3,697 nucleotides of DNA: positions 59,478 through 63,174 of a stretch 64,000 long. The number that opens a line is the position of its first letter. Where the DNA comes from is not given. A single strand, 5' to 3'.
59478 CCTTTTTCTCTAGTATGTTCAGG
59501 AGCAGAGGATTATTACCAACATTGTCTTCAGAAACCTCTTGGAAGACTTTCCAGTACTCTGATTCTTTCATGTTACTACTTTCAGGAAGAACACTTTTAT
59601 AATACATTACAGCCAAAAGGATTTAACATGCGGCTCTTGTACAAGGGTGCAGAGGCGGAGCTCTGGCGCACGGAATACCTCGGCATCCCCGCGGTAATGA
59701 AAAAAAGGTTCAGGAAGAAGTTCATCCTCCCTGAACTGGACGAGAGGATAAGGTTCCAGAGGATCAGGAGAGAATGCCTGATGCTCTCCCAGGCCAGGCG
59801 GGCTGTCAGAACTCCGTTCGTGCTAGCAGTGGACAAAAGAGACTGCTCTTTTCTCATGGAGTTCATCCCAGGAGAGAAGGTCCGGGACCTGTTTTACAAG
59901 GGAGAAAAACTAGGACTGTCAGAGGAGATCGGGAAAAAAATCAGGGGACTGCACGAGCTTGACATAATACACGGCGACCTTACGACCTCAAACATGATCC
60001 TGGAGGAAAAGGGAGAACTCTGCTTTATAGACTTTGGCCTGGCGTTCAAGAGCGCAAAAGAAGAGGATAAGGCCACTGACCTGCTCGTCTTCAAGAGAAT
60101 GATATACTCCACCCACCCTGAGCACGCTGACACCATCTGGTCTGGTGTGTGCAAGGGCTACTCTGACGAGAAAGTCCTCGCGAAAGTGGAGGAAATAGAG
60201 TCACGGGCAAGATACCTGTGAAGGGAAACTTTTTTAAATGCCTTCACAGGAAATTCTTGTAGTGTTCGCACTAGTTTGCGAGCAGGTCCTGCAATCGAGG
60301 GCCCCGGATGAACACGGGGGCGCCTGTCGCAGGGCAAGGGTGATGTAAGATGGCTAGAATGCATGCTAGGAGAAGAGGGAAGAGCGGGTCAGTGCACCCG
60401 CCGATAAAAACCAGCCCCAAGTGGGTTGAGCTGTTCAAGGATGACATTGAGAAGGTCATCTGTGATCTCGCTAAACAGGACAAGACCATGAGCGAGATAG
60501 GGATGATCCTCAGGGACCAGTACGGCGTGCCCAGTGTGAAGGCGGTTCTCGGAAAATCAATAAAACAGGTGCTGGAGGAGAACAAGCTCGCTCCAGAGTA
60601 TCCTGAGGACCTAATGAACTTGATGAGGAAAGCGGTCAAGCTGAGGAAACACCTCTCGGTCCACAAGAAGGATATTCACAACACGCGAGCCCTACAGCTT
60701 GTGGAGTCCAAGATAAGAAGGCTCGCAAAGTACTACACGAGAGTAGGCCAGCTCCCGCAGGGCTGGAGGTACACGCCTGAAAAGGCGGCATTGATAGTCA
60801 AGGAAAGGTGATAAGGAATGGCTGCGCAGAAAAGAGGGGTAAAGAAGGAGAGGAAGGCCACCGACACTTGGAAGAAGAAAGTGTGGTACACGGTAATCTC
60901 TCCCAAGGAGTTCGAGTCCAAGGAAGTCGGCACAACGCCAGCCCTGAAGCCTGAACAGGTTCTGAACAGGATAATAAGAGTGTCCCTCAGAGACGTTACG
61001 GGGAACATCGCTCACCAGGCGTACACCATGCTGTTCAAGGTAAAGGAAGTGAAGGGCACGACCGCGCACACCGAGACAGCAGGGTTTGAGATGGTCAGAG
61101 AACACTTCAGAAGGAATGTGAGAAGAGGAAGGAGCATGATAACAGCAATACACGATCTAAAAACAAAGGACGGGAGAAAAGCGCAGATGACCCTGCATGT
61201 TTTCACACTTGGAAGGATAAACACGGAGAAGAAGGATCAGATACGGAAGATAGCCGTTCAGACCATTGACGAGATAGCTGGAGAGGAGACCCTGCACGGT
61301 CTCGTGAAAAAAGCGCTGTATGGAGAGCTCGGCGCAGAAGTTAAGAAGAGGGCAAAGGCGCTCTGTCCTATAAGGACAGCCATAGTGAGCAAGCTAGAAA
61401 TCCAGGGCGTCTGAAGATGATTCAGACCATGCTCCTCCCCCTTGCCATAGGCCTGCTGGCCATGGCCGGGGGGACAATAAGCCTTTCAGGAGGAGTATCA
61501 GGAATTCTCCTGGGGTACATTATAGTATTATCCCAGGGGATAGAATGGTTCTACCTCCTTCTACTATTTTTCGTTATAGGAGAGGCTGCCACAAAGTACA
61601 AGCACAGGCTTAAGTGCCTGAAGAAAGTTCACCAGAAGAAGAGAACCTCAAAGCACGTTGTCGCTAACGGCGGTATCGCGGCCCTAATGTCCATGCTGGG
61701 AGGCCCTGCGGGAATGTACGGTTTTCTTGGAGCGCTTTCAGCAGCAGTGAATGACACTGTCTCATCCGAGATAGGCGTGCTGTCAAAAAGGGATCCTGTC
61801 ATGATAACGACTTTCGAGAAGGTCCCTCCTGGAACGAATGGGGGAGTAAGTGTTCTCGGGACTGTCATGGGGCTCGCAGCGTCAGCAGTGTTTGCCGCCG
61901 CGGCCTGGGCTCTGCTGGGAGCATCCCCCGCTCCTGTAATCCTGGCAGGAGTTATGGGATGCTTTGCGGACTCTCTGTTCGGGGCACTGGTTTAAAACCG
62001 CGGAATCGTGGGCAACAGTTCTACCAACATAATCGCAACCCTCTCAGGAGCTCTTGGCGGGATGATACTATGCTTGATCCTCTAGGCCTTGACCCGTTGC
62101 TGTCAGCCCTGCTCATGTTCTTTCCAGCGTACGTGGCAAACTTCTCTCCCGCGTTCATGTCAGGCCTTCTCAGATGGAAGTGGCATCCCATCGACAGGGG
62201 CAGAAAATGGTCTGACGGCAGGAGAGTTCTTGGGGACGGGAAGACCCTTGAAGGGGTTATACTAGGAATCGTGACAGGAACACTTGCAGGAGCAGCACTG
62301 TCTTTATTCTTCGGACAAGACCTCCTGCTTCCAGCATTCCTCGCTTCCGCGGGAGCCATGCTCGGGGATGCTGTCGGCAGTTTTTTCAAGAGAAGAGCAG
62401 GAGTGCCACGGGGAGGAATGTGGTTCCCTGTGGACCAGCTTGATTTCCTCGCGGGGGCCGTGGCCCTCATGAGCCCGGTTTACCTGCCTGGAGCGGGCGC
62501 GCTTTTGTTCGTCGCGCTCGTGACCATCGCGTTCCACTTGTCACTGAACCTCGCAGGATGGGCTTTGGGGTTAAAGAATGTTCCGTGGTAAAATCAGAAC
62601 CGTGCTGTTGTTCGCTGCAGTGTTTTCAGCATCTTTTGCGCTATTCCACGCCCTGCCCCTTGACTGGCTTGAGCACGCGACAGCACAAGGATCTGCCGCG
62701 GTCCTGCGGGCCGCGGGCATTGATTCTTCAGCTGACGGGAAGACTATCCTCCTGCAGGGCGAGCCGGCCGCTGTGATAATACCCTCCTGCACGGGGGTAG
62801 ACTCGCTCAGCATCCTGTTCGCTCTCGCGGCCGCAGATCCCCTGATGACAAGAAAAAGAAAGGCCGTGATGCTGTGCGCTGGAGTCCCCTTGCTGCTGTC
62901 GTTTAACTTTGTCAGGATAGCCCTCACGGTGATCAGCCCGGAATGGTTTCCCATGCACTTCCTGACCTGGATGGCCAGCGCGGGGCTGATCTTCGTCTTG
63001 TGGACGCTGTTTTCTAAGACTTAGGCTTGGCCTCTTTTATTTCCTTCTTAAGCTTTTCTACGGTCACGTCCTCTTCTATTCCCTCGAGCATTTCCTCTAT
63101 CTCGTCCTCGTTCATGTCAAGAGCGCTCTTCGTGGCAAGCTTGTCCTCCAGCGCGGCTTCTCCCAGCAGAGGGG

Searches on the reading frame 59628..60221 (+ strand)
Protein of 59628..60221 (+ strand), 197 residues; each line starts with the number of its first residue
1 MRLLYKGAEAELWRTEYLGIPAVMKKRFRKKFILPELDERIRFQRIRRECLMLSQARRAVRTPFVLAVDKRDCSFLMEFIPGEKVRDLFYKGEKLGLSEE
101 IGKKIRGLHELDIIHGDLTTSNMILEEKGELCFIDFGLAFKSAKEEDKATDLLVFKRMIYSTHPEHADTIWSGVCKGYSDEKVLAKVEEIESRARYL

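Call 38: search_protein_families(library=pfam, proteins=[window:59628-60221:+], max_evalue=0.00001)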
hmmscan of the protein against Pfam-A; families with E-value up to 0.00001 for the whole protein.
window:59628-60221:+ (197 aa): 4 families
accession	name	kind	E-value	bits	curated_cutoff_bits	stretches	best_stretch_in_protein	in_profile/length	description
PF00069.31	Pkinase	-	3.2e-08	33.7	31.7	1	29-147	28-153/263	Protein kinase domain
PF01163.29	RIO1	-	9.7e-07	29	22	1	45-145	54-157/187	RIO domain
PF03109.22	ABC1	-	2.7e-06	27.1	22.9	1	61-147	131-222/244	ABC1 atypical kinase-like domain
PF01636.29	APH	-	5.4e-06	26.8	23.2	0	113-139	170-197/239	Phosphotransferase enzyme family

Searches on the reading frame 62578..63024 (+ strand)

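Call 13: search_protein_families(library=pfam, proteins=[window:62578-63024:+])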
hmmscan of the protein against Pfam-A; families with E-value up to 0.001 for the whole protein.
window:62578-63024:+ (148 aa): 1 family
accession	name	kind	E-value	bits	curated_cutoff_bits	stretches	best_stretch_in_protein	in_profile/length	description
PF09721.15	Exosortase_EpsH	-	4.3e-14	52.9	25.7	1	10-139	106-239/254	Transmembrane exosortase (Exosortase_EpsH)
